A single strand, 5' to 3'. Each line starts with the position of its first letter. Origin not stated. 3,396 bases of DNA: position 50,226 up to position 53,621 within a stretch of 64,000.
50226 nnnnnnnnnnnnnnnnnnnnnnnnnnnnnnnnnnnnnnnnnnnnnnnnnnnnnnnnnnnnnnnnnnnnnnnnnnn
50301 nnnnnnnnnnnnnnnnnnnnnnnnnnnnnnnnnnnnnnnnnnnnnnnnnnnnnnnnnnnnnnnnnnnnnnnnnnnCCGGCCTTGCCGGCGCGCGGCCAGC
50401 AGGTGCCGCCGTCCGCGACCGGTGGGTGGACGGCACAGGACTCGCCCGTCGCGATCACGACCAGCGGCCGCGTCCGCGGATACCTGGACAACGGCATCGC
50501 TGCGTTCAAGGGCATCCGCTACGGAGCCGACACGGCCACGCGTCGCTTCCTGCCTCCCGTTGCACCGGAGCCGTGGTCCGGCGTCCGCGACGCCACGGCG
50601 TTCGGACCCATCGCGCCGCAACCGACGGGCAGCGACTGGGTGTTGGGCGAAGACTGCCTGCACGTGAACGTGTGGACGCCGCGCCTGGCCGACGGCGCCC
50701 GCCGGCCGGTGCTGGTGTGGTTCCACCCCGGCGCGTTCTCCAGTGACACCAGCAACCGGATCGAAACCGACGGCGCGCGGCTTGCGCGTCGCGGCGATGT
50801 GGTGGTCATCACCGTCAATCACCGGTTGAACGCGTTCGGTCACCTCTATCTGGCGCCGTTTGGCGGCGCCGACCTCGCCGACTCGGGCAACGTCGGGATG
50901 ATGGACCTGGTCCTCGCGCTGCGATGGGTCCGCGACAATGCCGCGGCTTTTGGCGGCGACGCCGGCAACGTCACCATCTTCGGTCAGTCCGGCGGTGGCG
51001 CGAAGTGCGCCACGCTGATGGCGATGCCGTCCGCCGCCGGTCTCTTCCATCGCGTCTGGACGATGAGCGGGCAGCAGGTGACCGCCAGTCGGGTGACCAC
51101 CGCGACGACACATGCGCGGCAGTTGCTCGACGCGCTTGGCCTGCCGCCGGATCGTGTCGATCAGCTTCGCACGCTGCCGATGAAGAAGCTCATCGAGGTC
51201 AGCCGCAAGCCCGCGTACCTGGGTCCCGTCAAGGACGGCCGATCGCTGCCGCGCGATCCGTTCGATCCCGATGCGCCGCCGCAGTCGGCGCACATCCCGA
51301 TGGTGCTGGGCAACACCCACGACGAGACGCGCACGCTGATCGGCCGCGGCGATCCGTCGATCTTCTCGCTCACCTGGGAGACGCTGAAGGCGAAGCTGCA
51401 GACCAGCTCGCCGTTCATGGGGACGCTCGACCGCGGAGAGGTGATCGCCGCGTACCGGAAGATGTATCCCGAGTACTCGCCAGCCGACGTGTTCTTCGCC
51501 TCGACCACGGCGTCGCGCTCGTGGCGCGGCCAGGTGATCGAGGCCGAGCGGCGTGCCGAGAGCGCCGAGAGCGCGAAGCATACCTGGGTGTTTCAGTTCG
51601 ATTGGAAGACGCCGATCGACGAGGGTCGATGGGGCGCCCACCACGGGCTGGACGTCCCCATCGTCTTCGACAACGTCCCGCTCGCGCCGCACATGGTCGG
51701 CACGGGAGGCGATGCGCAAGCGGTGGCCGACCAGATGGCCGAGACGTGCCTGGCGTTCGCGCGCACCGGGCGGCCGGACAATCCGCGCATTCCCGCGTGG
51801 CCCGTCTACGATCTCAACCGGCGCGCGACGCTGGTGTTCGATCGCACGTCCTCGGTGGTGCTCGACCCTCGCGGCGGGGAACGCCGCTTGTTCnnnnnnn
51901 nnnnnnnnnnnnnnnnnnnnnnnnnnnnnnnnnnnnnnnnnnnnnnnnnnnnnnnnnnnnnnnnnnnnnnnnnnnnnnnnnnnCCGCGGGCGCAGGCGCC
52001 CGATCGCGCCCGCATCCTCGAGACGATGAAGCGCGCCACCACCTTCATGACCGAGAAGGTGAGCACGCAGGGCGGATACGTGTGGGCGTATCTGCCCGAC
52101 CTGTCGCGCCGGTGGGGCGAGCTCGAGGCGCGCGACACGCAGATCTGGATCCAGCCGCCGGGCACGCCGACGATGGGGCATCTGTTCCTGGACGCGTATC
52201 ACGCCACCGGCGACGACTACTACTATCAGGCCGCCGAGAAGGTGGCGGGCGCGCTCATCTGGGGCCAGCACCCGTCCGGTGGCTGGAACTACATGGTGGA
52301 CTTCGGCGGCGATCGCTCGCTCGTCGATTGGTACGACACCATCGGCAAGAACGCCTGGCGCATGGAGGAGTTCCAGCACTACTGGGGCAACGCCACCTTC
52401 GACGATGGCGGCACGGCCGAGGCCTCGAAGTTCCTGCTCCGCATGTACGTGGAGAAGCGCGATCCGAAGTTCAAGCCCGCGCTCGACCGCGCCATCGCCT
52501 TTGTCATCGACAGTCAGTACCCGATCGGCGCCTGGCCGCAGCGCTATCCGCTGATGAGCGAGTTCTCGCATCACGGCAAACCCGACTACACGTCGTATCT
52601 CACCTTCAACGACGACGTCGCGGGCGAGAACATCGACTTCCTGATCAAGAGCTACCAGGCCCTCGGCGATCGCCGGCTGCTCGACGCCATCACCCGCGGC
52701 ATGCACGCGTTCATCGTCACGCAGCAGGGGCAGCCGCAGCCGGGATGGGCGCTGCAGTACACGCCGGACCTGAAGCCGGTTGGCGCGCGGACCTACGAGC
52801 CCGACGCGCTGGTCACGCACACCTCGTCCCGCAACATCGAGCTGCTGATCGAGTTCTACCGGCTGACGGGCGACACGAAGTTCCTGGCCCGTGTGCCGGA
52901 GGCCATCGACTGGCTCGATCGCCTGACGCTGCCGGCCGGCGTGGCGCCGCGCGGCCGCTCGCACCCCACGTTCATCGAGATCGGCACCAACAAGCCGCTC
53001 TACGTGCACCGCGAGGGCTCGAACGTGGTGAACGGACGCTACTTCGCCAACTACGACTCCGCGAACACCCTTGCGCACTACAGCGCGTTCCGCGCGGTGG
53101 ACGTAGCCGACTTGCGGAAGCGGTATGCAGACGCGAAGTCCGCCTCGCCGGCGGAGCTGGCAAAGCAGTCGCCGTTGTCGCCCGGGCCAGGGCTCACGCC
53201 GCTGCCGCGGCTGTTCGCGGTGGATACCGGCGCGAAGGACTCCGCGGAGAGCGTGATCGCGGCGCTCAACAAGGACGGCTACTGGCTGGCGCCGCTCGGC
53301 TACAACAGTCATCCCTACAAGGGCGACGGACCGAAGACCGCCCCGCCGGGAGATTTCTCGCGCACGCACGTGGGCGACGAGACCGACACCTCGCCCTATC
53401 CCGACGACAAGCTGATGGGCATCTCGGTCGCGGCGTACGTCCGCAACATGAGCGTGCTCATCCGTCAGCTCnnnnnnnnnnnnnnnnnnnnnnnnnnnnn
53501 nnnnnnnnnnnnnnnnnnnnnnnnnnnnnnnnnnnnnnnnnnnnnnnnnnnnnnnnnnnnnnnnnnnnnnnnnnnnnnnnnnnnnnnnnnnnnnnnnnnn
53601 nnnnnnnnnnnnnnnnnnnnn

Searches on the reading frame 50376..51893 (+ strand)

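Call 63: search_protein_families(library=pfam, proteins=[window:50376-51893:+], max_evalue=0.00001)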
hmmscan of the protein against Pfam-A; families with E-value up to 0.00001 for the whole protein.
window:50376-51893:+ (506 aa): 3 families
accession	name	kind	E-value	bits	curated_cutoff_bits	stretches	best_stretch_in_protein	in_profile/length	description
PF00135.34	COesterase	-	2.2e-78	264.9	27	1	23-491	2-499/515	Carboxylesterase family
PF07859.19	Abhydrolase_3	-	1.3e-07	32.1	25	0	175-267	49-142/210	alpha/beta hydrolase fold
PF20434.5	BD-FAE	-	7.3e-07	29.3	26.8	1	102-220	6-111/215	BD-FAE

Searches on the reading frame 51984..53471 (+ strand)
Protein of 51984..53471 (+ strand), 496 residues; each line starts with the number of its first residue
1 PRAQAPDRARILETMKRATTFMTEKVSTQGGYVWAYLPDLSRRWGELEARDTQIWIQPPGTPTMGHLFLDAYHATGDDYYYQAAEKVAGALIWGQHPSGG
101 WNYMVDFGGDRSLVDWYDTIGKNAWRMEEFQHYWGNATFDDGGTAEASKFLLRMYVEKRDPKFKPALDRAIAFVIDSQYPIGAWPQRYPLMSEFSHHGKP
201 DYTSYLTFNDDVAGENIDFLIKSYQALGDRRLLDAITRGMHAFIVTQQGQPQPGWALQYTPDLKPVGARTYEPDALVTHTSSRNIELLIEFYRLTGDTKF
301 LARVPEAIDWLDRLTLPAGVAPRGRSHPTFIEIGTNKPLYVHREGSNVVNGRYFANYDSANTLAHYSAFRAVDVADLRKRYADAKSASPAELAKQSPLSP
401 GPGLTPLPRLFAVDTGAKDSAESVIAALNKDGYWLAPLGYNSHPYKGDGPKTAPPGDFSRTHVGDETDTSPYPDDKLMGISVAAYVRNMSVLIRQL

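Call 63: search_protein_families(library=pfam, proteins=[window:51984-53471:+], max_evalue=0.00001)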
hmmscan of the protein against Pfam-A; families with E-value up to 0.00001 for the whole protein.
window:51984-53471:+ (496 aa): 1 family
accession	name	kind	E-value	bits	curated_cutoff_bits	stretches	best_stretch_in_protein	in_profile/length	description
PF09492.16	Pec_lyase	-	6.6e-23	81.8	22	1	136-316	33-217/292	Pectic acid lyase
